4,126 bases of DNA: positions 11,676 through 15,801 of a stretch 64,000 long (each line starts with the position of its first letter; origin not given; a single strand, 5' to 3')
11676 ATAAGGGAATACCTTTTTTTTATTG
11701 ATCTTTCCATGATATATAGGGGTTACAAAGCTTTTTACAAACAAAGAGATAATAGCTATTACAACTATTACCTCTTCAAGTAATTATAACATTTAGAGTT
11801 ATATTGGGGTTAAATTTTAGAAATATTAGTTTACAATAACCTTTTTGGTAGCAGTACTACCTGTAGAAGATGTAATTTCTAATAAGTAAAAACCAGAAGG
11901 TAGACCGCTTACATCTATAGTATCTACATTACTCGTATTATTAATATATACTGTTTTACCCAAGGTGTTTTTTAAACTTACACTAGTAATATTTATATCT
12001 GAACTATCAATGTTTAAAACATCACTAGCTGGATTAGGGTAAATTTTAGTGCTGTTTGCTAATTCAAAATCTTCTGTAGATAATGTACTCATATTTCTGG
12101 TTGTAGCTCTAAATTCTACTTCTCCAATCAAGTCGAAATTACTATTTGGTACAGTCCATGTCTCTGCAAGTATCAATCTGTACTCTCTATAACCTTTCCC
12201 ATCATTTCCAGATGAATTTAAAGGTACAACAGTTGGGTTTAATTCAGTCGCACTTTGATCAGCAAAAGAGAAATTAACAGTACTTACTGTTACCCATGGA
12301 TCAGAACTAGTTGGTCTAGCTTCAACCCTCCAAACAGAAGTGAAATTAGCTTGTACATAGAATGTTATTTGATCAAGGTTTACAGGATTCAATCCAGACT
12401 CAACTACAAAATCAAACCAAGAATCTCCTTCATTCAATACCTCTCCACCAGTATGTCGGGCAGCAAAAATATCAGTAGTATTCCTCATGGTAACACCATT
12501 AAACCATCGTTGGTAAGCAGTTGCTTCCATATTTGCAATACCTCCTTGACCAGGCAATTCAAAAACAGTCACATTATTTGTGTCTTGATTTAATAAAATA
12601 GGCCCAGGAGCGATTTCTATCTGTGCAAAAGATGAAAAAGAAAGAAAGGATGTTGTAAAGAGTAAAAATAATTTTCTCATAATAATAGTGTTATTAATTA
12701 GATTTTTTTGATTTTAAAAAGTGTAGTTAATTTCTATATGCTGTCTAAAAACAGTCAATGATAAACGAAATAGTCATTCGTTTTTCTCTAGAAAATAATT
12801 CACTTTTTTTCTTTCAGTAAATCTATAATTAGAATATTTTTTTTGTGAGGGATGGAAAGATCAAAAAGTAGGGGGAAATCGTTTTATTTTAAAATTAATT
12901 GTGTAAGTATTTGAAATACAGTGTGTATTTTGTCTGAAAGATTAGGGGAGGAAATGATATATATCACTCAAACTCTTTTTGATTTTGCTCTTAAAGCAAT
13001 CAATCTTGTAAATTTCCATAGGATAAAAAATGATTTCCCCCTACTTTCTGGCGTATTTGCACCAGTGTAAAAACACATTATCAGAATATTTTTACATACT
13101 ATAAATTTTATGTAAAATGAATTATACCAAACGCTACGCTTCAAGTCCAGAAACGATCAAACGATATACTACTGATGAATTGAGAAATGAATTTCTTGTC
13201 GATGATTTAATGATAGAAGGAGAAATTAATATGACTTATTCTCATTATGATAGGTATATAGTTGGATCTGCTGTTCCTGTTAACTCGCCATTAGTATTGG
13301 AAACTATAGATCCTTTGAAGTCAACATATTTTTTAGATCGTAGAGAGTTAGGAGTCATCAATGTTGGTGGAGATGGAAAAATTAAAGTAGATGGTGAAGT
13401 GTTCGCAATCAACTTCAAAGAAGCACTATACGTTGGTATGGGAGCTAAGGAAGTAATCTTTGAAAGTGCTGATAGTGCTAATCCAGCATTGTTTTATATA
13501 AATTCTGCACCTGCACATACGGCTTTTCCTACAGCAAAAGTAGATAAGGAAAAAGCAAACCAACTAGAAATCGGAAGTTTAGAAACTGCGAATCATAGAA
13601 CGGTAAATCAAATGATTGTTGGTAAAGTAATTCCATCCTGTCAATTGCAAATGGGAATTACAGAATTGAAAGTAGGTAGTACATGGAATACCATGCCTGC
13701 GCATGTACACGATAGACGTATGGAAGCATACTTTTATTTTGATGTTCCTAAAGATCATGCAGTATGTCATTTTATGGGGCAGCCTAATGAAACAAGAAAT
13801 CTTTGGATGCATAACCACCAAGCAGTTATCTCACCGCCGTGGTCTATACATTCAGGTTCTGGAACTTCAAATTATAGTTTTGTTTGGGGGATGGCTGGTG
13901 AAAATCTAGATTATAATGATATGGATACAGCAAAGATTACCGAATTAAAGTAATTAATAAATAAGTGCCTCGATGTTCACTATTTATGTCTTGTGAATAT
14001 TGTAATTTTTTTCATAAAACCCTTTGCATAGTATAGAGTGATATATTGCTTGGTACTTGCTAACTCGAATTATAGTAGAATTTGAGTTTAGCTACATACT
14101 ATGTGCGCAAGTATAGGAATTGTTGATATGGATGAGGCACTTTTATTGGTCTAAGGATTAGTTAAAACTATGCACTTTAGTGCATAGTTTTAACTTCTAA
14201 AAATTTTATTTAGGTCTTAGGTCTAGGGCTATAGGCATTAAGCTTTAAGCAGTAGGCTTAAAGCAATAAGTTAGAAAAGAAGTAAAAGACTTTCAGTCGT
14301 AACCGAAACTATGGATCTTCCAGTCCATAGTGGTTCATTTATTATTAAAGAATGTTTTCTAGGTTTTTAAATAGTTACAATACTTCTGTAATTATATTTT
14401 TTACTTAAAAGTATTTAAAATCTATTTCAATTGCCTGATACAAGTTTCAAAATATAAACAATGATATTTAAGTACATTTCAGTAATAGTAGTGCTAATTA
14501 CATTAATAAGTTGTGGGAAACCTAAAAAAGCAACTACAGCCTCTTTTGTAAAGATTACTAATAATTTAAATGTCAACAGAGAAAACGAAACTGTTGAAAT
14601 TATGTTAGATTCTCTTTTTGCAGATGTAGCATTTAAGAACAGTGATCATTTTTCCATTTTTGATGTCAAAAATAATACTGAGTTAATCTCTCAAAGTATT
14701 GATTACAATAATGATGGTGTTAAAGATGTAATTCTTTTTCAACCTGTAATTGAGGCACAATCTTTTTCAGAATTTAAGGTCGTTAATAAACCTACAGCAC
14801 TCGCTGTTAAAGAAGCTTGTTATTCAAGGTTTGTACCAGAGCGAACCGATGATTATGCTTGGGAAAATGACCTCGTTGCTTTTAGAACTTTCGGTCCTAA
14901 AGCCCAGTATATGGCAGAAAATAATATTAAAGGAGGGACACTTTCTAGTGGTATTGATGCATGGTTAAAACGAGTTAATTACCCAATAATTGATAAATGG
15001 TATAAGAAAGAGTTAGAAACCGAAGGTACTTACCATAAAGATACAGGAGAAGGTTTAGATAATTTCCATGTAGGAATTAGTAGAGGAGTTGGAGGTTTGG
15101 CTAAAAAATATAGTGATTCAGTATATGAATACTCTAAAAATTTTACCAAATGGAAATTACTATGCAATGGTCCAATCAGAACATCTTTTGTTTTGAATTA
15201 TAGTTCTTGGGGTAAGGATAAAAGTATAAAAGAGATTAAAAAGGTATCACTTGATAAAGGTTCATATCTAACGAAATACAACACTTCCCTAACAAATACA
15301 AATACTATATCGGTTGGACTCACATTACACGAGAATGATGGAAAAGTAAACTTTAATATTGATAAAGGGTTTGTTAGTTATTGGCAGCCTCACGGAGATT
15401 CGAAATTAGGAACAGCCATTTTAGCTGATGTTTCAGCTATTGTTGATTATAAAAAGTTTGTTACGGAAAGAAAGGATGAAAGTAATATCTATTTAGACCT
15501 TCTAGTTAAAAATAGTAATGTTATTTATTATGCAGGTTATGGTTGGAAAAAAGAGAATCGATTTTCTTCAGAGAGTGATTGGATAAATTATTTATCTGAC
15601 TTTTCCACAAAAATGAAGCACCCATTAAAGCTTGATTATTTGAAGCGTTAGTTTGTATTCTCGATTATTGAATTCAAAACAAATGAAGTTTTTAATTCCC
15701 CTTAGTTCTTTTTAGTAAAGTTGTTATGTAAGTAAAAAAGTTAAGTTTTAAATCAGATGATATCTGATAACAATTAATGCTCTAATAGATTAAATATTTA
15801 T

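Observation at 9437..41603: Marine PUL with a gene set pointing to chondroitin/dermatan-sulfate-like proteoglycans, using TRAP uptake and several unassigned proteins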

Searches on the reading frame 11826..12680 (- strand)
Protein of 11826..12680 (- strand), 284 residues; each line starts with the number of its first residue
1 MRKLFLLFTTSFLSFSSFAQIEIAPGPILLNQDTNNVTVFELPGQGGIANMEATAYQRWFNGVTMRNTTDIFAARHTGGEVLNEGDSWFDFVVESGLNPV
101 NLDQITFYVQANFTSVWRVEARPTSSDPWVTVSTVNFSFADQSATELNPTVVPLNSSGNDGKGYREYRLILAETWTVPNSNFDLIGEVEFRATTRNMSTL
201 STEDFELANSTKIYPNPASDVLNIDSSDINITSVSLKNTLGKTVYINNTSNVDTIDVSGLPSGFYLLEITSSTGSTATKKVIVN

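Call 3: search_protein_families(library=pfam, proteins=[window:11826-12680:-], max_evalue=0.01)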
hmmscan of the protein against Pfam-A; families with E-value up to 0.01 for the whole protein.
window:11826-12680:- (284 aa): 2 families
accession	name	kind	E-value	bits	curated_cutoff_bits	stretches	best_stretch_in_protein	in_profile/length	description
PF18962.6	Por_Secre_tail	-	1.2e-15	57.9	27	1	213-283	1-75/75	Secretion system C-terminal sorting domain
PF11589.14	DUF3244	-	0.0069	16.8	25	0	222-274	31-88/96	Domain of unknown function (DUF3244)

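Call 17: search_protein_families(library=ncbifam, proteins=[window:11826-12680:-], max_evalue=0.01)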
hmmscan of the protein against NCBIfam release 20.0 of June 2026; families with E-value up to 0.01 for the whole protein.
window:11826-12680:- (284 aa): 4 families
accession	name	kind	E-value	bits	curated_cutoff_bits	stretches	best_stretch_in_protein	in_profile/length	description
TIGR04183.1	Por_Secre_tail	domain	2.7e-13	49.7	23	1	213-284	1-72/72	T9SS type A sorting domain-containing protein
NF038113.1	T9SSA_dep_M36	equivalog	5.9e-12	44.6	885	1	181-284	764-869/869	T9SS-dependent M36 family metallopeptidase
NF052644.1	T9SS_DNase_Rie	equivalog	0.0036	16.7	260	0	230-282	201-249/251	T9SS-dependent surface endonuclease, AS87_RS02955 family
NF033708.1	T9SS_Cterm_ChiA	domain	0.0076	16.1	40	0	231-282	1-54/55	T9SS sorting signal type C domain-containing protein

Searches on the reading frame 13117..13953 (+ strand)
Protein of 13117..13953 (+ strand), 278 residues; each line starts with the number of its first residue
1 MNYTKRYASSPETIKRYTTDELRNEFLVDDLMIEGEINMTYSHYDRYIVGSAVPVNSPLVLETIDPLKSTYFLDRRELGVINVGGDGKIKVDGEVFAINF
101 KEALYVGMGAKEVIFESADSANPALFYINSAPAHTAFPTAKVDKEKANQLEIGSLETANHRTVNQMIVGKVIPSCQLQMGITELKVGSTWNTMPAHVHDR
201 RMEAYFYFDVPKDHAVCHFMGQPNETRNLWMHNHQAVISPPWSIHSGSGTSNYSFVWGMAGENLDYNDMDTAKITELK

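Call 3: search_protein_families(library=pfam, proteins=[window:13117-13953:+], max_evalue=0.01)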
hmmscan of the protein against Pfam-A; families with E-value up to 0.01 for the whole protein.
window:13117-13953:+ (278 aa): 1 family
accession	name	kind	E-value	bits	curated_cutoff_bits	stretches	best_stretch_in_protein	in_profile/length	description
PF04962.18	KduI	-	3.9e-28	99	23.9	1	69-271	43-259/262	KduI/IolB family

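Call 67: search_protein_families(library=ncbifam, proteins=[window:13117-13953:+], max_evalue=0.00001)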
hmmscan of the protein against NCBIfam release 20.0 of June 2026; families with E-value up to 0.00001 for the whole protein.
window:13117-13953:+ (278 aa): 1 family
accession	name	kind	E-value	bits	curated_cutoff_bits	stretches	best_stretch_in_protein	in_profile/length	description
NF002091.1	PRK00924.1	equivalog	2.2e-132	440.6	250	1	5-278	3-277/277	5-dehydro-4-deoxy-D-glucuronate isomerase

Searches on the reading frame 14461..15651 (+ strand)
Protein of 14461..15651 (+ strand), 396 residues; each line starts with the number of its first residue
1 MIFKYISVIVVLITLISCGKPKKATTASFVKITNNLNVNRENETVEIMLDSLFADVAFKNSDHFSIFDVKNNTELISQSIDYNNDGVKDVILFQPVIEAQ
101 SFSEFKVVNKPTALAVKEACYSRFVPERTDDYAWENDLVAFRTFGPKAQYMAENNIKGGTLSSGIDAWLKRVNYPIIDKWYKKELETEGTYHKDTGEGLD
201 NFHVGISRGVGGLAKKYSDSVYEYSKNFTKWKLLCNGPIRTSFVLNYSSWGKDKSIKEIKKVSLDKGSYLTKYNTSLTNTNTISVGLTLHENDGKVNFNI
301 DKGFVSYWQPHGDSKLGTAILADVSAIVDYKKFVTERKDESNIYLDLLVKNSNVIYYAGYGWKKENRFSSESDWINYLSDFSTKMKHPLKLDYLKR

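Call 3: search_protein_families(library=pfam, proteins=[window:14461-15651:+], max_evalue=0.01)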
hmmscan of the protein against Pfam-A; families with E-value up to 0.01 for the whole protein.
window:14461-15651:+ (396 aa): 1 family
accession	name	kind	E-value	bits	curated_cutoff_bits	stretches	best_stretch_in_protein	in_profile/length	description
PF16153.10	DUF4861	-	8.5e-76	255.8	22.3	1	32-390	1-379/380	Domain of unknown function (DUF4861)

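Call 17: search_protein_families(library=ncbifam, proteins=[window:14461-15651:+], max_evalue=0.01)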
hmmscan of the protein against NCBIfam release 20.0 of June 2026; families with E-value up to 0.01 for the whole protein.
window:14461-15651:+ (396 aa): 1 family
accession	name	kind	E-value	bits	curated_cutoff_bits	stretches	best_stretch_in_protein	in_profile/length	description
NF058564.1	BT_3233_fam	equivalog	1.2e-109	366.6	320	1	32-390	1-353/354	BT3233 family polysaccharide utilization protein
